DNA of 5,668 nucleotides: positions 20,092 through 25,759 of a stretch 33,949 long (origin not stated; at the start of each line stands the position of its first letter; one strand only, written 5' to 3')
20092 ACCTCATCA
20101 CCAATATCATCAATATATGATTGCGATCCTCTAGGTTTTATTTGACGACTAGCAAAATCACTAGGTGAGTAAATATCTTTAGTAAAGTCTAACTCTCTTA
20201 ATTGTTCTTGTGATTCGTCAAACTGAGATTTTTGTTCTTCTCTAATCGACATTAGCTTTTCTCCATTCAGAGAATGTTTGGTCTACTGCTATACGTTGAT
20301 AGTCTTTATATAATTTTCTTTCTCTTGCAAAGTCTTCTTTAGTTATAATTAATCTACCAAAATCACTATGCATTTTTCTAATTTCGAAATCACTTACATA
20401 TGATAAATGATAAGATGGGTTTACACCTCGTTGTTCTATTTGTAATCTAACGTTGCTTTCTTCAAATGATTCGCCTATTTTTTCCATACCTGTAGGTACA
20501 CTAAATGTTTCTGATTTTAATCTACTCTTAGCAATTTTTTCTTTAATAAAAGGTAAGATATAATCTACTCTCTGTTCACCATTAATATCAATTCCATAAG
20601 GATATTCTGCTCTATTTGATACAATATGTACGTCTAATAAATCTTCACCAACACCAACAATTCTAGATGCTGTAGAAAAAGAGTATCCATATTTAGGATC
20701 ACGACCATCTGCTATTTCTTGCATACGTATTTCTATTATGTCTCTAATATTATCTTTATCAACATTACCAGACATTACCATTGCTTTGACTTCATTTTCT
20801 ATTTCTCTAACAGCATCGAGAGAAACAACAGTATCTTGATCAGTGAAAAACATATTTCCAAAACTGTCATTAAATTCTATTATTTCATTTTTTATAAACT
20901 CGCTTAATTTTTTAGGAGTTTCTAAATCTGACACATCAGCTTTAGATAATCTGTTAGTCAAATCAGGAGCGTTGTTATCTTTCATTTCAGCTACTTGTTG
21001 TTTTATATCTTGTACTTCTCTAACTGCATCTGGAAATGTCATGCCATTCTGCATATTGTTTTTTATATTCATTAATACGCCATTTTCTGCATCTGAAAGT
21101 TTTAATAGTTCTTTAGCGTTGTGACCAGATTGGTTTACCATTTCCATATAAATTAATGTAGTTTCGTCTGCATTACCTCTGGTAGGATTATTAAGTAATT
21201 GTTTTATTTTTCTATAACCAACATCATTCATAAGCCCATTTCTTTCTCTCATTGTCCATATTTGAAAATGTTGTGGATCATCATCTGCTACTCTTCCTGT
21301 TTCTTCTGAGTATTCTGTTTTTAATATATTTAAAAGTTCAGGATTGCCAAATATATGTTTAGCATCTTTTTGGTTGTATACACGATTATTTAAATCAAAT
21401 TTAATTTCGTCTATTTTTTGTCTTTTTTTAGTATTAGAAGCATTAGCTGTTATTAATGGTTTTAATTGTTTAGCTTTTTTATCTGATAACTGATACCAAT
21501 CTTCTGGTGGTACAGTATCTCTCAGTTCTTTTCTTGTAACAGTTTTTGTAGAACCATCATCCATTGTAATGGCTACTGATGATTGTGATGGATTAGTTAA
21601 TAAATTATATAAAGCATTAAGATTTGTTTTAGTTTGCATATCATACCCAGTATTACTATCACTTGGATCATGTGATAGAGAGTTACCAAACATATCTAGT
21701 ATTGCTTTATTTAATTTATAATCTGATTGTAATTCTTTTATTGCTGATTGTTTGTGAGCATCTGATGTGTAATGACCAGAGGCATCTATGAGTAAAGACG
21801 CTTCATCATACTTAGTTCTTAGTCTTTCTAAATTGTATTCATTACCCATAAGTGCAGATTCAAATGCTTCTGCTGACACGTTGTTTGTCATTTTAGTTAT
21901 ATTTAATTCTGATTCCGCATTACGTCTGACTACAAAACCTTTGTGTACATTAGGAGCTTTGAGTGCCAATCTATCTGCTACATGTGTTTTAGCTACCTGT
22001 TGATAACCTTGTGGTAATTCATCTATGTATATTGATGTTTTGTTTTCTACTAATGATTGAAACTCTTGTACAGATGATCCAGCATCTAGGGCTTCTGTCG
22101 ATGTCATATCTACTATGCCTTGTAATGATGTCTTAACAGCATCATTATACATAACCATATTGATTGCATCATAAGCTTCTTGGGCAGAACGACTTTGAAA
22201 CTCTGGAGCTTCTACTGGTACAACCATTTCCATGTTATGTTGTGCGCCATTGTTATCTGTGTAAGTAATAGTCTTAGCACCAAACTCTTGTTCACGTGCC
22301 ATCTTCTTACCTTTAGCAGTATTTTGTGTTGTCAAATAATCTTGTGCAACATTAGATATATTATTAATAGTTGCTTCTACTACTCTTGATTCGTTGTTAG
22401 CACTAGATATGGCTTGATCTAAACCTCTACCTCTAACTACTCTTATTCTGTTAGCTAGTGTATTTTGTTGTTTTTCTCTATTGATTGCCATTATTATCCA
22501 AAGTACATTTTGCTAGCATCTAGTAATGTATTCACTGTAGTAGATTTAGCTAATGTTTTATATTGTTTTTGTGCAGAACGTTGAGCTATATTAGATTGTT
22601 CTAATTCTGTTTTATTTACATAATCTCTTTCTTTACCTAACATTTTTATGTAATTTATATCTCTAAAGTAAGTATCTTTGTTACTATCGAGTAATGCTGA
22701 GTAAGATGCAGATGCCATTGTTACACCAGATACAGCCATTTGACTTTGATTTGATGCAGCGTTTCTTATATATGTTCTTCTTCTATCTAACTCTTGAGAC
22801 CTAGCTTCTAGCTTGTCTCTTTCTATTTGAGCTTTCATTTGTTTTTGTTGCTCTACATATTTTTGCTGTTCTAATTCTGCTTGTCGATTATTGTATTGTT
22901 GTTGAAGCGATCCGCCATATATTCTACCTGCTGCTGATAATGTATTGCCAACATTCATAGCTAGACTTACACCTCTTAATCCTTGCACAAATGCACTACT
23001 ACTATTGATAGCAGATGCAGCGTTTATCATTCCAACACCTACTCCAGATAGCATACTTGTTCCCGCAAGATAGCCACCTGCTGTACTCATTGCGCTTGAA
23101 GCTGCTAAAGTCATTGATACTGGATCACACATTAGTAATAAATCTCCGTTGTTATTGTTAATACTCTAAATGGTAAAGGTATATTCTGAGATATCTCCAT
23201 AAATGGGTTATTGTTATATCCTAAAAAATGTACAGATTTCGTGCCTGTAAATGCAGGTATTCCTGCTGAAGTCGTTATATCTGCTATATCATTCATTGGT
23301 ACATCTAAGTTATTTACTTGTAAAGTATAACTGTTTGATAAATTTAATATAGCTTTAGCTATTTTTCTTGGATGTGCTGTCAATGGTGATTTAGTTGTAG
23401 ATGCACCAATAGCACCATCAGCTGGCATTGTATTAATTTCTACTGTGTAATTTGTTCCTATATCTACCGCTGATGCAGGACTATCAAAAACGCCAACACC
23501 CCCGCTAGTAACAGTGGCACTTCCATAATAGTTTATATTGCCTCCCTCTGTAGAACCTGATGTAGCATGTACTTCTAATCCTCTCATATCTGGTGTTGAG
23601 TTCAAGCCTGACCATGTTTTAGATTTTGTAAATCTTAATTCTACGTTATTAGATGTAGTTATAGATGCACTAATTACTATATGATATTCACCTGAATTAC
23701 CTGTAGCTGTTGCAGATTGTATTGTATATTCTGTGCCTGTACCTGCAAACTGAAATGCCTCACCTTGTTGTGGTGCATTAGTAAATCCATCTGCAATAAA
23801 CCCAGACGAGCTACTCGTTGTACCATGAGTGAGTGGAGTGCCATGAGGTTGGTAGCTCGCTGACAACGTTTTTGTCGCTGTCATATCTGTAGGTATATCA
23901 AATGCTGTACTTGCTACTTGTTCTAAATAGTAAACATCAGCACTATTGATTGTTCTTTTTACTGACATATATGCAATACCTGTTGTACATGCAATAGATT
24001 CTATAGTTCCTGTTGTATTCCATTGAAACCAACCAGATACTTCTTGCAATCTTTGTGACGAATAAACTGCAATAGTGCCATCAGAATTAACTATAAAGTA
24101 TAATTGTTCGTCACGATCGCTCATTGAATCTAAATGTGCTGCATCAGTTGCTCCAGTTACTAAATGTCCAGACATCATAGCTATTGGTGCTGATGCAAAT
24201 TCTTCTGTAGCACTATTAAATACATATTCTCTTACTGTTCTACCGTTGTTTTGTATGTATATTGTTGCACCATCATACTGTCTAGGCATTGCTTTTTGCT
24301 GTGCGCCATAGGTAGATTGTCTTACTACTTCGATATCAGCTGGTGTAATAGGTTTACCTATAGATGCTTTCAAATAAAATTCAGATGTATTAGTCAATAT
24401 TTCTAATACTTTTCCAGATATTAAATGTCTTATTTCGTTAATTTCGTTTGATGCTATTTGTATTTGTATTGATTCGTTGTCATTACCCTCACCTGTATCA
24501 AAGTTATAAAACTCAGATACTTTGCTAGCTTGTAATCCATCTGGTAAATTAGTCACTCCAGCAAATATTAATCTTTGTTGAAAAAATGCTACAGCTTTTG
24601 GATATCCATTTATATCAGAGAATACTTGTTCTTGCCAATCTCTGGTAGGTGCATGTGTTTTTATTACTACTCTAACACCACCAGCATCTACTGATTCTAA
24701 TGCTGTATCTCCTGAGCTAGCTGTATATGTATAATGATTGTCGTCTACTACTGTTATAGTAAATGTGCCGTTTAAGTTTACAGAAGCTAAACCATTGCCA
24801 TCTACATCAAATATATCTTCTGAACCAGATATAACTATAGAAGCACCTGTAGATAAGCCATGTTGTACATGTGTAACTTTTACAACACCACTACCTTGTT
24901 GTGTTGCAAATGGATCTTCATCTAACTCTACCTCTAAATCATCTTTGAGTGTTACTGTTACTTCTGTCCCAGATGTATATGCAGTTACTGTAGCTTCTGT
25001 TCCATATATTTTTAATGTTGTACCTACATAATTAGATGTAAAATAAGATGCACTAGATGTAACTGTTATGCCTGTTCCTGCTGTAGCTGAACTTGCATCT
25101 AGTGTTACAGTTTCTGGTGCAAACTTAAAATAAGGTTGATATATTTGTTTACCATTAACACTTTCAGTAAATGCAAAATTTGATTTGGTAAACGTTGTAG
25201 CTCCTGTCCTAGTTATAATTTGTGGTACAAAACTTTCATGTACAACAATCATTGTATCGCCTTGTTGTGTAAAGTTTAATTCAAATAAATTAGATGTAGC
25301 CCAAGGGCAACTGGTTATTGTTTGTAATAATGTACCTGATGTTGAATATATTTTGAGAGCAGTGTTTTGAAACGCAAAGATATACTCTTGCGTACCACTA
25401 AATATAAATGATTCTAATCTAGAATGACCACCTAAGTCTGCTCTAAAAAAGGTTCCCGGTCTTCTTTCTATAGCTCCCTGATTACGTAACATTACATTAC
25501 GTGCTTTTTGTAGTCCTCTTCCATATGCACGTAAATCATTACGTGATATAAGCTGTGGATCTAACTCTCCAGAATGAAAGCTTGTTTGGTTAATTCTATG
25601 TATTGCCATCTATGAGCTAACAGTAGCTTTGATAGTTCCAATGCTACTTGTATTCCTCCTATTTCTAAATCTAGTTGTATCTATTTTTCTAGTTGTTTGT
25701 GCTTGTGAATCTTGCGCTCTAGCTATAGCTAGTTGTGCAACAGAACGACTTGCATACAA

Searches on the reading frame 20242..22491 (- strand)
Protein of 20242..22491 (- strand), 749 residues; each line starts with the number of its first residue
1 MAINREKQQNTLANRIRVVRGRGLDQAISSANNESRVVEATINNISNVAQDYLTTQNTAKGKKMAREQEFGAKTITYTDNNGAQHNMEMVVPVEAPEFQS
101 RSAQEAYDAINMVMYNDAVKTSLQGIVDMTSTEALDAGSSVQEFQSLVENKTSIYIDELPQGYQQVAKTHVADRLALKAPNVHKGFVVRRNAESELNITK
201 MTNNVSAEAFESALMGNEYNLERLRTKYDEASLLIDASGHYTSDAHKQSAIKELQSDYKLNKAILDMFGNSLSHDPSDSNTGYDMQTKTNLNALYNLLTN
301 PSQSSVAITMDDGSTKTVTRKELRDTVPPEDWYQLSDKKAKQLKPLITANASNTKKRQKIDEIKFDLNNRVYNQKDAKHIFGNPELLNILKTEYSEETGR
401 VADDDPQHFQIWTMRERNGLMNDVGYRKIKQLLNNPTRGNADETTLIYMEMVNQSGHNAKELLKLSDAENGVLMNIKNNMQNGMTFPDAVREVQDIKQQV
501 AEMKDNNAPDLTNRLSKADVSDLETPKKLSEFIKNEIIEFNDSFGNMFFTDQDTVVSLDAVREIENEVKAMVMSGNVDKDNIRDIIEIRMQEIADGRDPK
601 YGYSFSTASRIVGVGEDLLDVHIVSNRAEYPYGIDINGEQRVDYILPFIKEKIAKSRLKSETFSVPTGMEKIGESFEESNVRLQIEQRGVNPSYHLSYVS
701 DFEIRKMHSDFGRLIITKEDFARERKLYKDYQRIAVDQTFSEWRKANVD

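Call 7: search_protein_families(library=phrogs, max_evalue=0.001, proteins=[window:20242-22491:-])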
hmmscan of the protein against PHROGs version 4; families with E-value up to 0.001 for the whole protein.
window:20242-22491:- (749 aa): 0 families

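Call 14: search_protein_families(library=pfam, max_evalue=0.05, proteins=[window:20242-22491:-])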
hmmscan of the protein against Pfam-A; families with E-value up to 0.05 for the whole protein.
window:20242-22491:- (749 aa): 0 families

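Call 96: search_solved_structures(query=window:20242-22491:-, max_evalue=1)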
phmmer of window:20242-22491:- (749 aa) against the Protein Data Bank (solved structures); distinct sequences matched with E-value up to 1: 1.
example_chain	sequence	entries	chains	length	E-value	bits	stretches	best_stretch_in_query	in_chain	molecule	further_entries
6xz5_A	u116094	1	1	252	0.76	11.2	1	402-507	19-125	Uncharacterized protein,RovC,Uncharacterized protein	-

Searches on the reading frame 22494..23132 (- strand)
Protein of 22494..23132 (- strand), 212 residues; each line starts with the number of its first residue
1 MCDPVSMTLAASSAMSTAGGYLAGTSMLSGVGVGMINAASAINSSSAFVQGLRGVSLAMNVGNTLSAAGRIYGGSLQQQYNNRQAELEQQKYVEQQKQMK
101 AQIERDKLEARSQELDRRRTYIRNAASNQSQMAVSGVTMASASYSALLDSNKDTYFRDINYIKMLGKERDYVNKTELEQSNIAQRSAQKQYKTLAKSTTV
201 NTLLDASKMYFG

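Call 7: search_protein_families(library=phrogs, max_evalue=0.001, proteins=[window:22494-23132:-])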
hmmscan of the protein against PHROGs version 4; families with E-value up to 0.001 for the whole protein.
window:22494-23132:- (212 aa): 1 family
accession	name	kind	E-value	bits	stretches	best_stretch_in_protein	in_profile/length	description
phrog_418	-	head and packaging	0.00015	22.9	1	70-210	19-153/166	internal virion protein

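Call 14: search_protein_families(library=pfam, max_evalue=0.05, proteins=[window:22494-23132:-])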
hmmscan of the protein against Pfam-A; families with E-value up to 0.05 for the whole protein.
window:22494-23132:- (212 aa): 1 family
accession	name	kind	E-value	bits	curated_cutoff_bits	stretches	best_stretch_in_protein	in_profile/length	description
PF19147.5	DUF5829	-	0.049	13.7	33.8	0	119-208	137-223/265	Family of unknown function (DUF5829)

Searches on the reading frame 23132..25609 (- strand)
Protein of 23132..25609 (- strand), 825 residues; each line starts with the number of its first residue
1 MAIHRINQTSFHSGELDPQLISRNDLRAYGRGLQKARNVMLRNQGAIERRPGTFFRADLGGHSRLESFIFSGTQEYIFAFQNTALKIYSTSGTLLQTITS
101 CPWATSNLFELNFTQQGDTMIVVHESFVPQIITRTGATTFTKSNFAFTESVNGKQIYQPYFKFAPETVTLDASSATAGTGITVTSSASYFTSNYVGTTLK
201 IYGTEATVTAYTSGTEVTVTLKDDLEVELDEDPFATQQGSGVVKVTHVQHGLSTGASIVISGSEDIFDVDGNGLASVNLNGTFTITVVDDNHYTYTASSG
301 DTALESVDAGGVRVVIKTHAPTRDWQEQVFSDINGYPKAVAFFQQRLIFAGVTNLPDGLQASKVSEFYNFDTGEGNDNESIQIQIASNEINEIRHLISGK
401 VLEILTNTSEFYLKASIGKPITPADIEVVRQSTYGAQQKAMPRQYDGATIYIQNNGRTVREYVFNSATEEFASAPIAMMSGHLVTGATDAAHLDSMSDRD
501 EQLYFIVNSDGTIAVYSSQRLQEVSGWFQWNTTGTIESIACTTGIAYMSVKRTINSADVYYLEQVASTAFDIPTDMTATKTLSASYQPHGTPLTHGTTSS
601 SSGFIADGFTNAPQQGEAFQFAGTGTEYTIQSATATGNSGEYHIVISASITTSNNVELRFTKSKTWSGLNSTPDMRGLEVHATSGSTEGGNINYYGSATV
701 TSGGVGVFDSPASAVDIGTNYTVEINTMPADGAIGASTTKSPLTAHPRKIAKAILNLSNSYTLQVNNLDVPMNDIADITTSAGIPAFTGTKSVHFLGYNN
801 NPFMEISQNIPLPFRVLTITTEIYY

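Call 7: search_protein_families(library=phrogs, max_evalue=0.001, proteins=[window:23132-25609:-])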
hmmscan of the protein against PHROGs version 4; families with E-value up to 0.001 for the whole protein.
window:23132-25609:- (825 aa): 5 families
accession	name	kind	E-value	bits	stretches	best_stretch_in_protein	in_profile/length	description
phrog_376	-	tail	4.8e-114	383.3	1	5-822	5-706/712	tail protein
phrog_15566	-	tail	3.8e-35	122.4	1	320-822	31-546/552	tail protein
phrog_20269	-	unknown function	2.4e-24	87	1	7-358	6-323/374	-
phrog_28581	-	unknown function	6.9e-05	24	1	229-313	75-155/165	-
phrog_30010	-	unknown function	0.00078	19.3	0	458-613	190-344/517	-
